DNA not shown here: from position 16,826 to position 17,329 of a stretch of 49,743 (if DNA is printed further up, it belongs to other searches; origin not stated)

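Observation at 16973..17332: Phage-encoded Prp-like cysteine protease fused to an HTH domain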

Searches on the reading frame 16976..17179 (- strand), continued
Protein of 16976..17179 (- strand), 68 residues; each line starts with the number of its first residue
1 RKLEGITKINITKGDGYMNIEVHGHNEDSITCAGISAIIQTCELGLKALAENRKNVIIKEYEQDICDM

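Call 87: search_solved_structures(query=A3, max_evalue=1, show_alignments=5)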
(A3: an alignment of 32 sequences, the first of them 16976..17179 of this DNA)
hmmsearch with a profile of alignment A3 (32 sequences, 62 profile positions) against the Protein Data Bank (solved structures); distinct sequences matched with E-value up to 1: 5.
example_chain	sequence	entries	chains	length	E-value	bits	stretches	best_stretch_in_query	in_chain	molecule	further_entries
4peo_A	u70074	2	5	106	4e-07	32.9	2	1-34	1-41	Hypothetical protein | Phage-related ribosomal protease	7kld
1s12_A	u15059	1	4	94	9.3e-06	28.5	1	1-39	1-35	hypothetical protein TM1457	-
2g0i_A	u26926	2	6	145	9.8e-06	28.4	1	1-45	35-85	hypothetical protein SMU.848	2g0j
7jvs_B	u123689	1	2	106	0.00011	25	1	6-57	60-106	Ribosomal-processing cysteine protease Prp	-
2idl_A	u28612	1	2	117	0.0055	19.6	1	14-33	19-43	Hypothetical protein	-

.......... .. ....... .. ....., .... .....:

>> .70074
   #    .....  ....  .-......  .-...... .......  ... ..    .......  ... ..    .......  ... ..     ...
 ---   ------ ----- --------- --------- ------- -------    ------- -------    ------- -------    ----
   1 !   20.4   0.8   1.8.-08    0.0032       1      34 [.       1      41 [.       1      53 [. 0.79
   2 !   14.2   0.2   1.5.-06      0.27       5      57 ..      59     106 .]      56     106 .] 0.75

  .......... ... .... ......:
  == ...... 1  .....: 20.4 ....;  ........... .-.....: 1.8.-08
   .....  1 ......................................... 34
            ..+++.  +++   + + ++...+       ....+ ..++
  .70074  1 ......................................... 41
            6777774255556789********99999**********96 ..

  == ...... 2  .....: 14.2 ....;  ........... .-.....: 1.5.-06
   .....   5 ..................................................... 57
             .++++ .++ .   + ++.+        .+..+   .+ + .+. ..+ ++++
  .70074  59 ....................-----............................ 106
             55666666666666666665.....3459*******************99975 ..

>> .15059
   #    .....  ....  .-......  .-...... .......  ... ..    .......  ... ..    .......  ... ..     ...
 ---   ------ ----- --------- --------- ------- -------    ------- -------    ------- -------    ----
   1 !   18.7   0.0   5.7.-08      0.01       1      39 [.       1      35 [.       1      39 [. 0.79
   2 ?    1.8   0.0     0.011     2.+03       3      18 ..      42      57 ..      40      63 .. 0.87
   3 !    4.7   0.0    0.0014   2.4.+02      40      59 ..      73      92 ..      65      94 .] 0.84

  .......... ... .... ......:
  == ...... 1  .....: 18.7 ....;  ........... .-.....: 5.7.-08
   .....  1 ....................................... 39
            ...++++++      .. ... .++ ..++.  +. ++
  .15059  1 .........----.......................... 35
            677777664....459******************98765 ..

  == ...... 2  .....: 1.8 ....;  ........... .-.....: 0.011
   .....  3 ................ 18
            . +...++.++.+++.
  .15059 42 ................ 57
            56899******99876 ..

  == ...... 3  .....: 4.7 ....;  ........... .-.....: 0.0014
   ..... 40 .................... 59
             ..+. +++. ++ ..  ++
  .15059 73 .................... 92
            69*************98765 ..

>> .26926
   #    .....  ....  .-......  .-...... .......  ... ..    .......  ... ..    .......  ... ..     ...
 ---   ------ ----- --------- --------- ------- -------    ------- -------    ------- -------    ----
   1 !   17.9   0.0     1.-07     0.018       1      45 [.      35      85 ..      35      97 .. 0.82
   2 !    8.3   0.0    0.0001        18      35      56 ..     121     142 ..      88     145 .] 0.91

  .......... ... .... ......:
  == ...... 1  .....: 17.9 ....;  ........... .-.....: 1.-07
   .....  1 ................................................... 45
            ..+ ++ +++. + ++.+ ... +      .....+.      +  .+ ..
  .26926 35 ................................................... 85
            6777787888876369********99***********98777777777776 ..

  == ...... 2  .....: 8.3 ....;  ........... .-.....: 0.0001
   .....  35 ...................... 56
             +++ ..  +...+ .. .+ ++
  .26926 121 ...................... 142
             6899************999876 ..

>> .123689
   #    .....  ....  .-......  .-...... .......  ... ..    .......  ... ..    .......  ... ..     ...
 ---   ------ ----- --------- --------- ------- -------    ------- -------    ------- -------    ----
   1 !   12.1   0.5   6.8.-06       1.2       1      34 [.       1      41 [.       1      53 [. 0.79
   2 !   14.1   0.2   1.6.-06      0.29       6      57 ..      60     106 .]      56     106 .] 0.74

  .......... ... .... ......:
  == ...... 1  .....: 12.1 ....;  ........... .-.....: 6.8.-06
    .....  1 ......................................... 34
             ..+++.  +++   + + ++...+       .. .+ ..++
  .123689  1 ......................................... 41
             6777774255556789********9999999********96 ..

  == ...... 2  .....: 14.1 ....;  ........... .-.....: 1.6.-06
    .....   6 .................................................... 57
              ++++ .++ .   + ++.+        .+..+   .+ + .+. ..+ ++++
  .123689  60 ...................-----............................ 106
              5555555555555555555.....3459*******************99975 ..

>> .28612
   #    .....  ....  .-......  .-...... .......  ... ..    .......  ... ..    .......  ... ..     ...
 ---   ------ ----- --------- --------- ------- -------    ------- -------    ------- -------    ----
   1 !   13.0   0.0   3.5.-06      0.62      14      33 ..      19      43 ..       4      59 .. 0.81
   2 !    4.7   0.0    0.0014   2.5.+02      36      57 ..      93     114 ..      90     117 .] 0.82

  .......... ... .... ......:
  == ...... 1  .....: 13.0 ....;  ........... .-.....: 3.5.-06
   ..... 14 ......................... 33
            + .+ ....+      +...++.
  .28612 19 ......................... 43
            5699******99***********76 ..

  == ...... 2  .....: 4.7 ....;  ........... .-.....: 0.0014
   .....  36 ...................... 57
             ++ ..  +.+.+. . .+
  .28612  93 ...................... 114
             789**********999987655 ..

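Call 90: find_encoding_contigs(protein=P0036, flank=5000, max_places=2)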
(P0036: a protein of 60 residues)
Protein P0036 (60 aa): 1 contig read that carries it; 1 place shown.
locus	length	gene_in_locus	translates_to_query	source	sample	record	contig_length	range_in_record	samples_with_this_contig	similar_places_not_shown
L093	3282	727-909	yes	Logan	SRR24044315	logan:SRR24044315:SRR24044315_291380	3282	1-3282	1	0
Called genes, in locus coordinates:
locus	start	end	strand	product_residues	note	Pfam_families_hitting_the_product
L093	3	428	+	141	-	?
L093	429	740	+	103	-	-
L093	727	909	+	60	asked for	PF04327:Peptidase_Prp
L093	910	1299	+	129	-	PF23140:Gp80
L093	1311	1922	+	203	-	-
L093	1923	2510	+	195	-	-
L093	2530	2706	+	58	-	-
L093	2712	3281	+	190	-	?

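Call 91: find_encoding_contigs(protein=P0039, flank=5000, max_places=2)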
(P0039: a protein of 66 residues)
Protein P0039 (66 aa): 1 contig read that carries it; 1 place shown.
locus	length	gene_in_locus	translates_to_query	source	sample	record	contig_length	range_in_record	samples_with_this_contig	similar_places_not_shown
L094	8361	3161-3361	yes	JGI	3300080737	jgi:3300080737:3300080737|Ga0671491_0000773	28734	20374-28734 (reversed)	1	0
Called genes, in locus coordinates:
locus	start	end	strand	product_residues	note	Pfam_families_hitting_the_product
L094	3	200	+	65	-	?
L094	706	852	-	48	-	-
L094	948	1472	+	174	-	-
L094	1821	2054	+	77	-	-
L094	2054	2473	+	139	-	-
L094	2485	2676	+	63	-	-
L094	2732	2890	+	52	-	-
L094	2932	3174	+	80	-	-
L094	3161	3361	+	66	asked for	PF04327:Peptidase_Prp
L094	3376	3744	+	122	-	-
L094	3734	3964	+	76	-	-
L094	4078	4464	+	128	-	PF23140:Gp80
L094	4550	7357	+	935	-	-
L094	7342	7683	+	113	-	-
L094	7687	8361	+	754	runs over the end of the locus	PF13229:Beta_helix (weak), PF05048:NosD, PF13229:Beta_helix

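Call 92: find_encoding_contigs(protein=P0055, flank=5000, max_places=2)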
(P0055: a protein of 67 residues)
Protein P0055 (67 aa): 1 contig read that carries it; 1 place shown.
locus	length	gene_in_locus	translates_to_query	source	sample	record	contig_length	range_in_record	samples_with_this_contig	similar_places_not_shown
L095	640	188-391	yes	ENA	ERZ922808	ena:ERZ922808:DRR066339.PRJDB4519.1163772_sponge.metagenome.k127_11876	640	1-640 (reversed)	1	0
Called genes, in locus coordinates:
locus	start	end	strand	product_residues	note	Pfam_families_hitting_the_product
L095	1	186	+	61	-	?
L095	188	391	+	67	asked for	PF04327:Peptidase_Prp (weak)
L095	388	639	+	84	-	?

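Call 93: search_dna_similar(query=P0034, collection=phages, mode=protein, max_evalue=0.01, max_rows=40, rows=spread)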
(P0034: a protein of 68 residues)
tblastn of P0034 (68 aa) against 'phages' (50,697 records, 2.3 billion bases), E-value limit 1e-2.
Records with a match: 1; places in all: 1; records where one place covers at least 80% of the query: 1.
Best place of each record, by identity: <60% 1.
By first word of the organism name: Streptomyces 1.
By host as written in the record: Streptomyces lividans JI 1326 1.
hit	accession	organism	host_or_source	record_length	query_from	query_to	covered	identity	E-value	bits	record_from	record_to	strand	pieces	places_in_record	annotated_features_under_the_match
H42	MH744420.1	Streptomyces phage Kromp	Streptomyces lividans JI 1326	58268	11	66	82%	40.0%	1e-5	46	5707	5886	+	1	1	6: protease | 7: major capsid protein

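Call 94: search_dna_similar(query=P0047, collection=phages, mode=protein, max_evalue=0.01, max_rows=30, rows=spread)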
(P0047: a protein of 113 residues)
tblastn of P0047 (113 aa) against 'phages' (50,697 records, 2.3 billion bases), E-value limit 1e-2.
Records with a match: 7; places in all: 7; records where one place covers at least 80% of the query: 5.
Best place of each record, by identity: <60% 7.
By first word of the organism name: Bacteriophage 4; Listeria 2; Staphylococcus 1.
By host as written in the record: - 4; Listeria monocytogenes 2; Staphylococcus aureus 1.
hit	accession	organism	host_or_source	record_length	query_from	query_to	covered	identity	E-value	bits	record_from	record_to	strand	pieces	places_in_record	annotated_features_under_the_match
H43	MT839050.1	Bacteriophage sp.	human fecal samples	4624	1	106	94%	36.7%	1e-7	54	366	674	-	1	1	record has no annotation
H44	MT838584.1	Bacteriophage sp.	human fecal samples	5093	1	110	97%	33.9%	2e-7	53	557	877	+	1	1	record has no annotation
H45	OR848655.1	Listeria phage LM 4-14-1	Listeria monocytogenes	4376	1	106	94%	32.4%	2e-3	42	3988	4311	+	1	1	record has no annotation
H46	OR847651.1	Listeria phage LM 4-11-1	Listeria monocytogenes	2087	1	112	99%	27.2%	4e-5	46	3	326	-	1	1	record has no annotation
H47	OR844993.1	Staphylococcus phage SA 1306 Kay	Staphylococcus aureus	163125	7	106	88%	26.7%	6e-5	46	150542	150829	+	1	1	record has no annotation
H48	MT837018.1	Bacteriophage sp.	human fecal samples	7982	1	70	62%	34.3%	2e-6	50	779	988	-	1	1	record has no annotation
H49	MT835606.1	Bacteriophage sp.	human fecal samples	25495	20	106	77%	25.3%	1e-3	42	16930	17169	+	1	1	record has no annotation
